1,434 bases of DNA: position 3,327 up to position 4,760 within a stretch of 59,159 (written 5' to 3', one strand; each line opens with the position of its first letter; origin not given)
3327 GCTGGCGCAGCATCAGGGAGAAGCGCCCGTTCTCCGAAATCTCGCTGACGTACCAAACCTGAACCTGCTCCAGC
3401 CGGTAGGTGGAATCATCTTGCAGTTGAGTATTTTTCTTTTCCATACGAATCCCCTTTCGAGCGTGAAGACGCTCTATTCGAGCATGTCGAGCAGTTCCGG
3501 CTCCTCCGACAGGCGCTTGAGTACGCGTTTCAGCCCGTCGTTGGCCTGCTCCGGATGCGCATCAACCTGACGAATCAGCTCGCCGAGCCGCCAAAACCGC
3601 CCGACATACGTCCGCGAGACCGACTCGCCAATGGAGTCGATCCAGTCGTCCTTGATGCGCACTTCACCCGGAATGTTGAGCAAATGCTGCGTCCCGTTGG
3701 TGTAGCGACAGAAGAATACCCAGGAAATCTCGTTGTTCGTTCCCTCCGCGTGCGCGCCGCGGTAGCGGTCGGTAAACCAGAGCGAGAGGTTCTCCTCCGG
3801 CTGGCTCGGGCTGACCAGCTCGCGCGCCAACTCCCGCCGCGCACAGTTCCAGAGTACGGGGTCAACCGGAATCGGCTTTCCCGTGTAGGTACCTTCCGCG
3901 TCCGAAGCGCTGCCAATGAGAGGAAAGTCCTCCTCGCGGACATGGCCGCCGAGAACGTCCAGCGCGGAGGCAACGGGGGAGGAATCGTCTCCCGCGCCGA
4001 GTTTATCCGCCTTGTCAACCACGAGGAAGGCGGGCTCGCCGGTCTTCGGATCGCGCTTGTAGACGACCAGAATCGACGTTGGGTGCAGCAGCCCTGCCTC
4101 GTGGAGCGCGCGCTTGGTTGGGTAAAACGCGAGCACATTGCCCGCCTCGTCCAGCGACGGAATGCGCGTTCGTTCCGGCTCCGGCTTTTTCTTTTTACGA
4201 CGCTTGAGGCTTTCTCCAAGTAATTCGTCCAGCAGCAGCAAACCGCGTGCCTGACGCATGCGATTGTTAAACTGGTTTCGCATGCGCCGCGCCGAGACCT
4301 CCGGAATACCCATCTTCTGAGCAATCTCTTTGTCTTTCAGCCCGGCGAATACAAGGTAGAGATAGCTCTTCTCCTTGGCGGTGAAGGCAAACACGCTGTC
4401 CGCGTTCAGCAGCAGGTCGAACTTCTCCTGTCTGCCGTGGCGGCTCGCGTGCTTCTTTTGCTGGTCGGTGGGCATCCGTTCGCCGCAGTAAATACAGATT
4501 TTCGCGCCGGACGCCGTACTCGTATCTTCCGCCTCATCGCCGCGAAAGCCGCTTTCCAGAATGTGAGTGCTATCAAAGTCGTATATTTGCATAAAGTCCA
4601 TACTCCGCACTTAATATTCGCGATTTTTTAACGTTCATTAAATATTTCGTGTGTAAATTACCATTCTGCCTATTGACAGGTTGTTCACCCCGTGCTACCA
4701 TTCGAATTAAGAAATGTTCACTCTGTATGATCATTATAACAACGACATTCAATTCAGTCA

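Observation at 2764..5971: Three clustered, highly divergent Nudix-fold paralogues; one is an HTH fusion with domain order inverted relative to NrtR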

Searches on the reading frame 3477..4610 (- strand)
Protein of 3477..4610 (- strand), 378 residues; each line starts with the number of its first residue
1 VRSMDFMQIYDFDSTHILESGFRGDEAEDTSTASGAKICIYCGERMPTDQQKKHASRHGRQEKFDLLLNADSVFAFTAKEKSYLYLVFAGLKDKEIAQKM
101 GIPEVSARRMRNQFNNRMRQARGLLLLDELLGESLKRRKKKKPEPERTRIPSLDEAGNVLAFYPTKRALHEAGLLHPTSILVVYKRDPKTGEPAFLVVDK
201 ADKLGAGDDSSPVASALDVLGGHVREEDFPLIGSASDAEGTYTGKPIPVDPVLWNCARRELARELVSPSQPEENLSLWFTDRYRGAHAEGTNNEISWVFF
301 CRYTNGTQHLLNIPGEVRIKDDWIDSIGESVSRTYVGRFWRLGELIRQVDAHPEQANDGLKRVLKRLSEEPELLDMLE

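Call 3: search_protein_families(library=pfam, proteins=[window:3477-4610:-], max_evalue=1)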
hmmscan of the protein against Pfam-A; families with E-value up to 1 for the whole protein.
window:3477-4610:- (378 aa): 5 families
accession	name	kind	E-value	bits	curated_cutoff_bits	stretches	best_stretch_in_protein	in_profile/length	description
PF02148.25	zf-UBP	-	0.01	16.5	22.7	1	38-84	12-58/63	Zn-finger in ubiquitin-hydrolases and other protein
PF13384.12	HTH_23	-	0.01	16.1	24.6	1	89-116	16-43/50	Homeodomain-like domain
PF00196.25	GerE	-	0.025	14.6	23.5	1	76-104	3-31/57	Bacterial regulatory proteins, luxR family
PF08281.18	Sigma70_r4_2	-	0.096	12.8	25.7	1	86-110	22-46/54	Sigma-70, region 4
PF04645.17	DUF603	-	0.15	12.2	22.6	1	85-115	14-44/181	Protein of unknown function, DUF603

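Call 4: search_protein_families(library=ncbifam, proteins=[window:3477-4610:-], max_evalue=1)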
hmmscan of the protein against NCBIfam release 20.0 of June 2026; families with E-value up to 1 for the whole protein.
window:3477-4610:- (378 aa): 0 families

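Call 8: search_protein_families(library=padloc, proteins=[window:3477-4610:-], max_evalue=1)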
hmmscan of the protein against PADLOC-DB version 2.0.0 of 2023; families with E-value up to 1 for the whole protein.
window:3477-4610:- (378 aa): 0 families

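Call 9: search_protein_families(library=phrogs, proteins=[window:3477-4610:-], max_evalue=1)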
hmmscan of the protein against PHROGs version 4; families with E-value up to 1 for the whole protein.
window:3477-4610:- (378 aa): 3 families
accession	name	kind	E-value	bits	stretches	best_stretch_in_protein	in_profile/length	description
phrog_351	-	transcription regulation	0.00058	19.5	1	76-150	676-755/928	RNA polymerase sigma factor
phrog_27555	-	transcription regulation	0.3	11.6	1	70-118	126-174/203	transcriptional regulator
phrog_28434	-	unknown function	0.44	12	0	76-111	8-42/98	-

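Call 10: search_solved_structures(query=window:3477-4610:-, max_evalue=10, show_alignments=2)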
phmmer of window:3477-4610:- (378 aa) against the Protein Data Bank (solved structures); distinct sequences matched with E-value up to 10: 1.
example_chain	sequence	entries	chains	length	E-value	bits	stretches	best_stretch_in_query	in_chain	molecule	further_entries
1yio_A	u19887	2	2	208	0.11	15.2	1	63-123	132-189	response regulatory protein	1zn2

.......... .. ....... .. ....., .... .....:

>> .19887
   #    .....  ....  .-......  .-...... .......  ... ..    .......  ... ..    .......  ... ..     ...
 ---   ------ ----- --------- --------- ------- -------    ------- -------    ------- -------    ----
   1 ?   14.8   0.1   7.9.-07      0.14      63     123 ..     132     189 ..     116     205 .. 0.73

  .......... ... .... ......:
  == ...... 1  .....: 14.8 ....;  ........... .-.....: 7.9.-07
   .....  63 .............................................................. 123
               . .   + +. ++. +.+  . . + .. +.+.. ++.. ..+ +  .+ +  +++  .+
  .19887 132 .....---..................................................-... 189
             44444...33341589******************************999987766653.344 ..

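Call 11: find_homologous_proteins(query=window:3477-4610:-, max_evalue=0.001)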
Query window:3477-4610:- (378 aa): 23 proteins with E <= 0.001 among 8000 candidates.
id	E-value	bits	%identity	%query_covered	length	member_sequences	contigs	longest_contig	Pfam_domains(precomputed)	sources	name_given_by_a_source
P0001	9.5e-235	797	94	98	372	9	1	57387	-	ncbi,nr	ncbi:MAG: hypothetical protein VB091_08995 [Christensenella sp.]|nr:hypothetical protein [Christense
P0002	4.9e-226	768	91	98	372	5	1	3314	-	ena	-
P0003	1.3e-205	701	82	98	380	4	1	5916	-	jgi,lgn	-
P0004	3.7e-196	670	80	98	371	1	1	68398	-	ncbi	-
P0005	1.9e-194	664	79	98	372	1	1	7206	-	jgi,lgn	jgi:hypothetical protein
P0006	2.5e-193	661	78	98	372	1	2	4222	-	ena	-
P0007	2.3e-191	654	78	98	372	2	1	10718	-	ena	-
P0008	8.0e-188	643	77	98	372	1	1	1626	-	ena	-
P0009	1.5e-164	566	68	98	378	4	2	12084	-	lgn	-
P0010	8.5e-164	564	68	98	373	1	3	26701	-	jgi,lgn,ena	-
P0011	2.2e-159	549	68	98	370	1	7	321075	-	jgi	jgi:hypothetical protein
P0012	1.1e-151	524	64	98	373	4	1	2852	-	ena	-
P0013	1.4e-151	523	62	99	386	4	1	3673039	-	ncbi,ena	-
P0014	1.7e-150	520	63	98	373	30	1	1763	-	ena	-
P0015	1.2e-149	517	64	98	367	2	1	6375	-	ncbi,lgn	-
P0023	1.2e-92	329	46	96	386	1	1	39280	-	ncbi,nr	ncbi:hypothetical protein LJC63_02080 [Ruminococcaceae bacterium OttesenSCG-928-L11]|nr:hypothetical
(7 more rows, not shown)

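Call 22: search_solved_structures(query=A2, max_evalue=1, show_alignments=2)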
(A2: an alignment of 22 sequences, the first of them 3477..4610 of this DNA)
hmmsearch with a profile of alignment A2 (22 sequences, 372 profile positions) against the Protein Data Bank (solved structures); distinct sequences matched with E-value up to 1: 3.
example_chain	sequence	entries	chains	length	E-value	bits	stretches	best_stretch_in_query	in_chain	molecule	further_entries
1yio_A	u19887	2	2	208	0.24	13.6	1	69-122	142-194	response regulatory protein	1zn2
1zv4_X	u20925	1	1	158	0.6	12.3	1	232-285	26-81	Regulator of G-protein signaling 17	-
6am3_X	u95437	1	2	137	0.73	12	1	236-285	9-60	Regulator of G-protein signaling 17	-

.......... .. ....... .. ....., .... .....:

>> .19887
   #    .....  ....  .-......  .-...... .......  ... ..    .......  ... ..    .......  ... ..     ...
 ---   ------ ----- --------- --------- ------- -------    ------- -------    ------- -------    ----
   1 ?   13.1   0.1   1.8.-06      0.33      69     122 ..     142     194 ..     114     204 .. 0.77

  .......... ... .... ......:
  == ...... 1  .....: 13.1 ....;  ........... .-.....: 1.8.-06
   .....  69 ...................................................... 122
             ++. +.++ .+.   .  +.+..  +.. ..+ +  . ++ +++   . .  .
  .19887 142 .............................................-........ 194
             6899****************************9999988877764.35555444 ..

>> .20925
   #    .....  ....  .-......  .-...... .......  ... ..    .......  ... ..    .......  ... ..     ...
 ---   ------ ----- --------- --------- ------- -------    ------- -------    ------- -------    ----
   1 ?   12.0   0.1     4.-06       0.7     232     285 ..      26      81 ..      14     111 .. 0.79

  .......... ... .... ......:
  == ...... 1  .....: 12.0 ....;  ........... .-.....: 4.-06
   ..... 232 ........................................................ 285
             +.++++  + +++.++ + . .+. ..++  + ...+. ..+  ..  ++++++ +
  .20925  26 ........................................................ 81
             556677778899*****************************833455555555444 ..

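Call 27: find_encoding_contigs(protein=P0013, flank=8000, max_places=2)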
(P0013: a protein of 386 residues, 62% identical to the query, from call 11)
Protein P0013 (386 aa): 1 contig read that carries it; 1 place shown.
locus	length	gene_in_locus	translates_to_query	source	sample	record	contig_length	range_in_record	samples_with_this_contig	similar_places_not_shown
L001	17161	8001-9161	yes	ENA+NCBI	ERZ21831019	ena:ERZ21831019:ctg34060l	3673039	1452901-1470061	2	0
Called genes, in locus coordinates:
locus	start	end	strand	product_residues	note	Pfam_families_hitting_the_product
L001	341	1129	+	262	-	-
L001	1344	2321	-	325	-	PF14249:Tocopherol_cycl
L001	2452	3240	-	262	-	PF00106:adh_short, PF13561:adh_short_C2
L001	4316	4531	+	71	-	PF00313:CSD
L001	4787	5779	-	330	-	PF02645:DegV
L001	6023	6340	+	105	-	-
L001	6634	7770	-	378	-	-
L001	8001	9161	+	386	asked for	-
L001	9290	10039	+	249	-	-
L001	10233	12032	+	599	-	PF13290:CHB_HEX_C_1, PF13287:Fn3_assoc, PF08757:CotH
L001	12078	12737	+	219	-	PF09359:VTC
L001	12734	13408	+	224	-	PF16316:DUF4956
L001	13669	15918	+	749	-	PF00708:Acylphosphatase, PF07503:zf-HYPF, PF01300:Sua5_yciO_yrdC, PF17788:HypF_C, PF22521:HypF_C_2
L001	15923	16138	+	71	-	PF01455:HupF_HypC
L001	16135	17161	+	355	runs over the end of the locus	PF01924:HypD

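Call 28: find_encoding_contigs(protein=P0023, flank=8000, max_places=2)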
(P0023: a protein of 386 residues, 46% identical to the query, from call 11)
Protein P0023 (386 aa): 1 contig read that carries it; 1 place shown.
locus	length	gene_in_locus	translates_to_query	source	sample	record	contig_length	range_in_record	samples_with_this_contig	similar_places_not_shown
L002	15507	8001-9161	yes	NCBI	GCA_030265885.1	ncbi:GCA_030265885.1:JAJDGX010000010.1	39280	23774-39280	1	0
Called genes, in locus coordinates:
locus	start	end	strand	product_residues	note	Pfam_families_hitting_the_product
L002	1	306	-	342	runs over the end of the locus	-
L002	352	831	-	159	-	PF02381:MraZ (weak)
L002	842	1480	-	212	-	PF02811:PHP (faint)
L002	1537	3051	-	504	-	PF14903:WG_beta_rep (faint)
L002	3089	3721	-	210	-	-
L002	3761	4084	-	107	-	-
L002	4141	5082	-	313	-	-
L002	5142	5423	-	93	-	-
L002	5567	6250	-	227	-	-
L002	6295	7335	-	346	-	-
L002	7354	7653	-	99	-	-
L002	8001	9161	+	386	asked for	-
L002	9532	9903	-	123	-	PF01609:DDE_Tnp_1, PF13586:DDE_Tnp_1_2 (weak)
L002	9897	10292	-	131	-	PF13340:DUF4096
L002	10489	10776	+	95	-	-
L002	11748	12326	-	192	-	PF02810:SEC-C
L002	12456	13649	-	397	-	PF13102:Phage_int_SAM_5 (weak), PF14659:Phage_int_SAM_3 (weak), PF22022:Phage_int_M (weak), PF00589:Phage_integrase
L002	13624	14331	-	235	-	PF12844:HTH_19 (weak), PF13560:HTH_31 (faint), PF01381:HTH_3, PF13412:HTH_24 (faint)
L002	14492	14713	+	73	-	PF12728:HTH_17 (weak)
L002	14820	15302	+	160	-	PF19514:MobC_2 (faint), PF21983:NikA-like, PF05713:MobC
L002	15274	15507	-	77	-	?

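Call 31: predict_structure(alignment_id=A2)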
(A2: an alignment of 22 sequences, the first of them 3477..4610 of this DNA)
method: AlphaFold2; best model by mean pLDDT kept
length: 378 residues; sequences in the alignment: 22
mean_pLDDT: 82.3   pTM: 0.59
mean pLDDT of the five models: 82.3, 80.7, 77.0, 57.8, 56.9
residues with pLDDT >= 90: 171; 70-90: 138; 50-70: 35; < 50: 34
segments of 3 or more residues with pLDDT < 50: 1-4, 27-33, 137-143, 202-214
pLDDT, mean of each block of 10 residues (from residue 1): 60 82 64 68 88 89 85 79 94 96 94 91 81 58 66 96 89 95 93 90 39 65 91 68 93 94 84 94 88 95 84 76 56 82 94 89 94 86
secondary structure, 60 per line:
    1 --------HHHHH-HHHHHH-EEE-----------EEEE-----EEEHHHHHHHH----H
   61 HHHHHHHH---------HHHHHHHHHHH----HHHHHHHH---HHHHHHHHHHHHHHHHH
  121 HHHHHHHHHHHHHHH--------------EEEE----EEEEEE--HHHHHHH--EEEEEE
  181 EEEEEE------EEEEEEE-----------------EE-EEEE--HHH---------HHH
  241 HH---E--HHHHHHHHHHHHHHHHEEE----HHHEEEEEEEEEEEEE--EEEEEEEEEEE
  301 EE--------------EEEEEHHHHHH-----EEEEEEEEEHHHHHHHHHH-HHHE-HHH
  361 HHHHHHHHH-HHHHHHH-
elements in order: H9-13 H15-20 E22-24 E36-39 E45-47 H48-55 H60-68 H78-88 H93-100 H104-135 E150-153 E158-163 H166-172 E175-186 E193-199 E220-223 H238-242 H249-264 E265-267 E275-287 E290-302 E317-321 H322-327 E333-341 H342-351 H358-369 H371-377

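Call 36: fold_search(model_id=the predicted structure, library=pdb)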
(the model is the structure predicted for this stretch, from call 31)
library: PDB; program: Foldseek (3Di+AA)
matches with E <= 10: 512; with E <= 0.001: 19
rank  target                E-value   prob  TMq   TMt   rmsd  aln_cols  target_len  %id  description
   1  2fkb_A                2.4e-06  1.00  0.31  0.66   6.5       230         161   14  Crystal structure of a putative enzyme (possible Nudix hydrolase) from Escherichia Coli K12 (released 2006-02-21)
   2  2fkb_C                6.5e-06  1.00  0.31  0.63   6.0       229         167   14  Crystal structure of a putative enzyme (possible Nudix hydrolase) from Escherichia Coli K12 (released 2006-02-21)
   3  6uuf_B                1.4e-04  1.00  0.22  0.44   9.5       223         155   14  Crystal structure of a Nudix Hydrolase from M. Smegmatis, RenU (released 2021-05-12)
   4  2fml_A                2.6e-04  1.00  0.19  0.27  11.2       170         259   12  Crystal structure of MutT/nudix family protein from Enterococcus faecalis (released 2006-02-21)
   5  1nfs_B                3.3e-04  1.00  0.31  0.60   7.2       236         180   17  STRUCTURE AND MECHANISM OF ACTION OF ISOPENTENYLPYROPHOSPHATE-DIMETHYLALLYLPYROPHOSPHATE ISOMERASE: COMPLEX WITH NIPP (released 2003-06-24)
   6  1i9a_A                3.5e-04  1.00  0.30  0.56   7.0       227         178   18  STRUCTURAL STUDIES OF CHOLESTEROL BIOSYNTHESIS: MEVALONATE 5-DIPHOSPHATE DECARBOXYLASE AND ISOPENTENYL DIPHOSPHATE ISO (released 2001-03-28)
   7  1ktg_A                3.5e-04  1.00  0.24  0.56   7.2       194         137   14  Crystal Structure of a C. elegans Ap4A Hydrolase Binary Complex (released 2002-05-08)
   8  1kt9                  3.5e-04  1.00  0.23  0.55   7.5       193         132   13  Crystal Structure of C. elegans Ap4A Hydrolase (released 2002-05-08)
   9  4ijx_A                3.7e-04  1.00  0.26  0.55   6.7       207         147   14  Crystal structure of human Ap4A hydrolase E58A mutant complexed with DPO (released 2013-03-20)
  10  1nfs_A                4.1e-04  1.00  0.29  0.57   6.8       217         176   18  STRUCTURE AND MECHANISM OF ACTION OF ISOPENTENYLPYROPHOSPHATE-DIMETHYLALLYLPYROPHOSPHATE ISOMERASE: COMPLEX WITH NIPP (released 2003-06-24)
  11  3gz8_C                4.1e-04  1.00  0.23  0.49   6.3       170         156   12  Cocrystal structure of NUDIX domain of Shewanella oneidensis NrtR complexed with ADP ribose (released 2009-06-09)
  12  2fml_B                4.1e-04  0.98  0.19  0.25  11.7       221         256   12  Crystal structure of MutT/nudix family protein from Enterococcus faecalis (released 2006-02-21)
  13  1hx3_A                4.4e-04  1.00  0.31  0.59   6.6       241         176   16  CRYSTAL STRUCTURE OF E.COLI ISOPENTENYL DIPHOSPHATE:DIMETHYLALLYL DIPHOSPHATE ISOMERASE (released 2001-07-11)
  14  7sp3                  7.0e-04  1.00  0.24  0.52   7.2       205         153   11  E. coli RppH bound to Ap4A (released 2022-03-09)
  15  3gz8_A                7.0e-04  1.00  0.22  0.48   7.4       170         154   12  Cocrystal structure of NUDIX domain of Shewanella oneidensis NrtR complexed with ADP ribose (released 2009-06-09)
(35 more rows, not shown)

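Call 54: search_protein_families(library=pfam, alignment_id=A2, max_evalue=0.1)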
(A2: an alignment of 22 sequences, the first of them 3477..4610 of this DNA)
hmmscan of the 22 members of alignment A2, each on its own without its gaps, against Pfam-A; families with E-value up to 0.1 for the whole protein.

A. member 1, window:3477-4610:- (378 aa): 4 families
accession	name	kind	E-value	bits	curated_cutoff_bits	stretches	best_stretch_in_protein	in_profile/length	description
PF02148.25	zf-UBP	-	0.01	16.5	22.7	1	38-84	12-58/63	Zn-finger in ubiquitin-hydrolases and other protein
PF13384.12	HTH_23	-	0.01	16.1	24.6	1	89-116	16-43/50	Homeodomain-like domain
PF00196.25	GerE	-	0.025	14.6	23.5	1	76-104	3-31/57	Bacterial regulatory proteins, luxR family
PF08281.18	Sigma70_r4_2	-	0.096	12.8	25.7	0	86-110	22-46/54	Sigma-70, region 4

B. families by the number of members that match (of 22 scanned): 8 families
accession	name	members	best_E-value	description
PF13384.12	HTH_23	9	0.01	Homeodomain-like domain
PF02148.25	zf-UBP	7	0.00039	Zn-finger in ubiquitin-hydrolases and other protein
PF08281.18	Sigma70_r4_2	6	0.011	Sigma-70, region 4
PF00196.25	GerE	6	0.025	Bacterial regulatory proteins, luxR family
PF00293.34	NUDIX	5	0.023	NUDIX domain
PF25414.1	zf-C2H2_Z280C_D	1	0.036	Z280C/D-like C2H2 zinc finger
PF12230.13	PRP21_like_P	1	0.042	Pre-mRNA splicing factor PRP21 like protein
PF25122.1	DUF7815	1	0.067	Domain of unknown function (DUF7815)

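Call 70: search_protein_families(library=pfam, proteins=[L002:7357-7653:-, L002:5570-6250:-, L002:5145-5423:-, L002:4144-5082:-, L002:3092-3721:-], max_evalue=0.01)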
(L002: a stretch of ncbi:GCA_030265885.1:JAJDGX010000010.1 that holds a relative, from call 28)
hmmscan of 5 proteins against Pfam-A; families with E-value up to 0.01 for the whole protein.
L002:7357-7653:- (99 aa): 0 families

L002:5570-6250:- (227 aa): 1 family
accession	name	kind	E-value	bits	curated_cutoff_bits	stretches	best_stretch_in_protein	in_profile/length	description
PF00293.34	NUDIX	-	0.00014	22.3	21.1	1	53-155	17-118/134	NUDIX domain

L002:5145-5423:- (93 aa): 0 families

L002:4144-5082:- (313 aa): 1 family
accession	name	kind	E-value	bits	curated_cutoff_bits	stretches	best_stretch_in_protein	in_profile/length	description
PF19677.4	DUF6179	-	0.005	16.5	25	1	7-95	163-249/272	Family of unknown function (DUF6179)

L002:3092-3721:- (210 aa): 0 families

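Call 78: search_dna_similar(query=window:3477-4592:-, collection=plasmids, mode=protein, max_evalue=0.001, max_rows=10)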
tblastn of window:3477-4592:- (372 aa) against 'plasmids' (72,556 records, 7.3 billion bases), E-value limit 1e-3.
No match.
